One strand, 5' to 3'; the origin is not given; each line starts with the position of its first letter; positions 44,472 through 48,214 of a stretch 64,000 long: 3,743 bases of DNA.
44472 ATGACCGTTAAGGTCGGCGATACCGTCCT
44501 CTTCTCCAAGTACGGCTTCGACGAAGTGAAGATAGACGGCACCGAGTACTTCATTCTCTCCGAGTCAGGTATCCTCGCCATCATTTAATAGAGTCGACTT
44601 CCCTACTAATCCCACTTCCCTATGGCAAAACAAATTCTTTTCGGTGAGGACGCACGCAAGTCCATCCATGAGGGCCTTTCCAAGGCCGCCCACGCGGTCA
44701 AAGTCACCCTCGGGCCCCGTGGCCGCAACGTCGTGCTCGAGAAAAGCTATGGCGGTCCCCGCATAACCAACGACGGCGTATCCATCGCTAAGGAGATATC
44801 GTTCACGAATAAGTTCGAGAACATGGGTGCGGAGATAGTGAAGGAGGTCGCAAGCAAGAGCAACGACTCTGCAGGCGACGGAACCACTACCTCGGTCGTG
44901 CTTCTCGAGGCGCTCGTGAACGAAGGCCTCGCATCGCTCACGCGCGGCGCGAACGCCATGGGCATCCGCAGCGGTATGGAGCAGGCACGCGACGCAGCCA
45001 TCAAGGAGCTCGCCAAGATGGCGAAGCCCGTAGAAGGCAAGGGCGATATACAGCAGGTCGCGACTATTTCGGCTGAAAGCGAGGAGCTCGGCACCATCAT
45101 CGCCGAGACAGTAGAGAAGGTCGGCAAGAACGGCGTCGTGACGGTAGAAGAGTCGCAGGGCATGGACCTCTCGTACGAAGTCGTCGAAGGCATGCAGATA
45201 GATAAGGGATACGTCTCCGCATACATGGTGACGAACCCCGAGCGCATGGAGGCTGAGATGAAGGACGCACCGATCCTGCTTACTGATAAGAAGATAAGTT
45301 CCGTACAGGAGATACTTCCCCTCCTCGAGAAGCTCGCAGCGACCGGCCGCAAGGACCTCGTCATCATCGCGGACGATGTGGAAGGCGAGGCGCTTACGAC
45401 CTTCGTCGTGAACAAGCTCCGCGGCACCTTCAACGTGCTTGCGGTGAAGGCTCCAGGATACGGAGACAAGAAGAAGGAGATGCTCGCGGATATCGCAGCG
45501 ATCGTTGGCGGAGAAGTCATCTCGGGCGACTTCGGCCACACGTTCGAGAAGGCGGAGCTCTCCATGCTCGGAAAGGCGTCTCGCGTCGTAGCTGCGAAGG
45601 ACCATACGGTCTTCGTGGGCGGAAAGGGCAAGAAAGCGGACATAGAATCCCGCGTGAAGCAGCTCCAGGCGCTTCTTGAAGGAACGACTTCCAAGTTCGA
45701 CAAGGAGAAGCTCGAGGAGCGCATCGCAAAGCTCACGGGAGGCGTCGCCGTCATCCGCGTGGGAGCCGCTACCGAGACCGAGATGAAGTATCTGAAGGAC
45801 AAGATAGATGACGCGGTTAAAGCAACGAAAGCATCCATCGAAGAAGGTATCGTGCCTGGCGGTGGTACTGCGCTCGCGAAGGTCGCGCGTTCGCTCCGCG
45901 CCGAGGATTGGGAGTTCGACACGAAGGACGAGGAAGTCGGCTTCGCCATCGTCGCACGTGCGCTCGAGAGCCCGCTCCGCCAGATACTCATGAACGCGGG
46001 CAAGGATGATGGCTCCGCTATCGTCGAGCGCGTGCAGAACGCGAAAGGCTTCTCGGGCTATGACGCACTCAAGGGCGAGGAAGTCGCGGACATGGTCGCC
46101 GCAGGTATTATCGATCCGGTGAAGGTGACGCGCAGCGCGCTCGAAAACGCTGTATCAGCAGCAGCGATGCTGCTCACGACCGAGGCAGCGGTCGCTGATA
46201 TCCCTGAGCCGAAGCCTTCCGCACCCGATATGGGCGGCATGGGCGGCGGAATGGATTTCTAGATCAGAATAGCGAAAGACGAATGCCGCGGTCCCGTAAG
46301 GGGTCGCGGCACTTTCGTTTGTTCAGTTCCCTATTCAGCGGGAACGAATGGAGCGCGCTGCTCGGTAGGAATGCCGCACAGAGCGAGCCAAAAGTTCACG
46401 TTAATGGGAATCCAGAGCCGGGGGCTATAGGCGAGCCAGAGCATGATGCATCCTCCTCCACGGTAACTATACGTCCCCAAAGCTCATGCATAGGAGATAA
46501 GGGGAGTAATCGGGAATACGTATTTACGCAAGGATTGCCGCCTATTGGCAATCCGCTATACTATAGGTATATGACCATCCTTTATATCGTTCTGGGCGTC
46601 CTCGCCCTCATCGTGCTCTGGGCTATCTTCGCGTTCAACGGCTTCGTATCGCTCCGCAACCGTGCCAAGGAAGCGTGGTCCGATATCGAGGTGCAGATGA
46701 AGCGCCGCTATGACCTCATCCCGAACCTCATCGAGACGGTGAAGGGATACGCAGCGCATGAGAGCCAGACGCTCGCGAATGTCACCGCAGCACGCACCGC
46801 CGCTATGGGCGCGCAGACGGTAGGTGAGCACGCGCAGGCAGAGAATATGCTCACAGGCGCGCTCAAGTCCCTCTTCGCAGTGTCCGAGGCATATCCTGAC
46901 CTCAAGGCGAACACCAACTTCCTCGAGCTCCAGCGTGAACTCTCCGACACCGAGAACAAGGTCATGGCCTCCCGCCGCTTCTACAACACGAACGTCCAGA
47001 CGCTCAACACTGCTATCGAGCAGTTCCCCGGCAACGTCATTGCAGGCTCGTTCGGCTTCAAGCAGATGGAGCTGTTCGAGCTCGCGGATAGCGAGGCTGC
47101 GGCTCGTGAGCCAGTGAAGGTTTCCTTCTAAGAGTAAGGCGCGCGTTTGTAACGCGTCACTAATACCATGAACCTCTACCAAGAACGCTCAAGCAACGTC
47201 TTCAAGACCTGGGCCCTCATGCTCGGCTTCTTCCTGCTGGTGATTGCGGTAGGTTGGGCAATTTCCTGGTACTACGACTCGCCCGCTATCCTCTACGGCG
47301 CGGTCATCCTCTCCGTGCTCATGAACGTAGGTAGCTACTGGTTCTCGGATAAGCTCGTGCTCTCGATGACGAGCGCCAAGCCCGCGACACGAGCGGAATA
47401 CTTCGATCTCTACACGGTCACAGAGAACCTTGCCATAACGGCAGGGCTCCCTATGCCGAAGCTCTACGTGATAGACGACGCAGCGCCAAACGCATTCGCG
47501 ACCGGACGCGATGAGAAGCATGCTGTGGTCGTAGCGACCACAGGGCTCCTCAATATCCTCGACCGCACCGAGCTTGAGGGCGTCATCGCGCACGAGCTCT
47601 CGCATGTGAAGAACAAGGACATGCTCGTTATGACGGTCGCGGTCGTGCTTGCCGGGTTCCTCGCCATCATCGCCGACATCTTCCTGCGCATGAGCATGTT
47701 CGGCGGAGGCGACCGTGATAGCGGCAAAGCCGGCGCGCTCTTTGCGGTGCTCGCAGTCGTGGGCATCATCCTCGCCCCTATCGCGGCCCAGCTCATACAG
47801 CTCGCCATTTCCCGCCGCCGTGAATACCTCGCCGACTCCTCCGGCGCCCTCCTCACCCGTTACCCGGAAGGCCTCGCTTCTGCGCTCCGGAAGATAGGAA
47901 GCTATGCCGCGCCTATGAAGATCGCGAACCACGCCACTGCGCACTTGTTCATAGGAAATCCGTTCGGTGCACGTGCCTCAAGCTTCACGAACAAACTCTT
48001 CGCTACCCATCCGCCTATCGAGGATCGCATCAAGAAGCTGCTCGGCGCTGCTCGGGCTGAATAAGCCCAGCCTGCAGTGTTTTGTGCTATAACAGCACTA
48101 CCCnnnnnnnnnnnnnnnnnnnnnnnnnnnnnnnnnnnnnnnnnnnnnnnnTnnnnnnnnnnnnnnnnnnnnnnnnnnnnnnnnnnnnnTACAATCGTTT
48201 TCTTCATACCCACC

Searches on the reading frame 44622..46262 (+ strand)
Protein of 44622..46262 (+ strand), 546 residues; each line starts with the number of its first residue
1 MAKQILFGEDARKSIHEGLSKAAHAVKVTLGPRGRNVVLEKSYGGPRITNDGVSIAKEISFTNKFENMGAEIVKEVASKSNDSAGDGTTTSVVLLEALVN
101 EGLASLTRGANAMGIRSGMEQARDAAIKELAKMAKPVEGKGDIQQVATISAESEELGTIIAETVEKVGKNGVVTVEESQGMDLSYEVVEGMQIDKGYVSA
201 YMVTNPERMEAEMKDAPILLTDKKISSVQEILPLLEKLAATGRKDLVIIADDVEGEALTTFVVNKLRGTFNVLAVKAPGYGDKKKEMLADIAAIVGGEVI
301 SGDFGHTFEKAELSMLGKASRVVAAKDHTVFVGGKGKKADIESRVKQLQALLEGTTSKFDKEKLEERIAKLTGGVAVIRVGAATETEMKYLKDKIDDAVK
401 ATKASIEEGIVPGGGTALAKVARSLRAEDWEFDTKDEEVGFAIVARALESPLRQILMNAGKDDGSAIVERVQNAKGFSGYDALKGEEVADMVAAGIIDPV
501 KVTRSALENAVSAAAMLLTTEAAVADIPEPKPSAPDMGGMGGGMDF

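Call 56: search_protein_families(library=pfam, proteins=[window:44622-46262:+], max_evalue=0.001)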
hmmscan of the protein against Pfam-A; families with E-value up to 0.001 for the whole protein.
window:44622-46262:+ (546 aa): 1 family
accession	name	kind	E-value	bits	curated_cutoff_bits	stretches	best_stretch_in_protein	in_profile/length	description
PF00118.29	Cpn60_TCP1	-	8.1e-71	239.6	34.3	1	23-526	2-488/490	TCP-1/cpn60 chaperonin family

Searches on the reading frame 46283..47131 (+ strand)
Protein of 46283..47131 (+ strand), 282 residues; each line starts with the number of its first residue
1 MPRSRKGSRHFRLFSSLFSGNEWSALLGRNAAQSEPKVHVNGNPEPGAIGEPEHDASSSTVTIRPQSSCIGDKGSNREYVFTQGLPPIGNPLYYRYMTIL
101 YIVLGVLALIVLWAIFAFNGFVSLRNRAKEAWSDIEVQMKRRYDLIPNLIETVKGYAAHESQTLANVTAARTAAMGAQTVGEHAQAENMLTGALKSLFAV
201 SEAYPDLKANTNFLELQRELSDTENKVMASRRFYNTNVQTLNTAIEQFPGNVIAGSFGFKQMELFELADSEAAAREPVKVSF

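Call 56: search_protein_families(library=pfam, proteins=[window:46283-47131:+], max_evalue=0.001)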
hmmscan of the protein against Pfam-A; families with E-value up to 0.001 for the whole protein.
window:46283-47131:+ (282 aa): 1 family
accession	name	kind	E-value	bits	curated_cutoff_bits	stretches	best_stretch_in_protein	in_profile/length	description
PF04011.17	LemA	-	2.9e-60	202.8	26.2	1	131-282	1-149/149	LemA family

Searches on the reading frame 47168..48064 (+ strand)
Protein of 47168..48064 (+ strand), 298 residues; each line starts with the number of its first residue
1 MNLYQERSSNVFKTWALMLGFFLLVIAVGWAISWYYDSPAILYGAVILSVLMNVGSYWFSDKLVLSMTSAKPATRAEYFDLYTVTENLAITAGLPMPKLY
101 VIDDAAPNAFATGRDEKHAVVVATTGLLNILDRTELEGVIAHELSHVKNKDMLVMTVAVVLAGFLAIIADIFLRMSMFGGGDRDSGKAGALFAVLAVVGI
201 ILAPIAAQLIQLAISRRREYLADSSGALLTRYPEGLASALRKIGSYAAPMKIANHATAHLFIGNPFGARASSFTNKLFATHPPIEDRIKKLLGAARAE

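Call 56: search_protein_families(library=pfam, proteins=[window:47168-48064:+], max_evalue=0.001)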
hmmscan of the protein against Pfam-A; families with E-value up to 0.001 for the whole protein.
window:47168-48064:+ (298 aa): 2 families
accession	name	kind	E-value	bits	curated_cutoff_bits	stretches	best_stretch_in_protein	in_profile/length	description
PF01435.24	Peptidase_M48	-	2.2e-33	116.1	20.3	1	81-293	7-184/186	Peptidase family M48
PF05569.17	Peptidase_M56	-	0.00012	21.8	31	1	119-161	176-218/296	BlaR1 peptidase M56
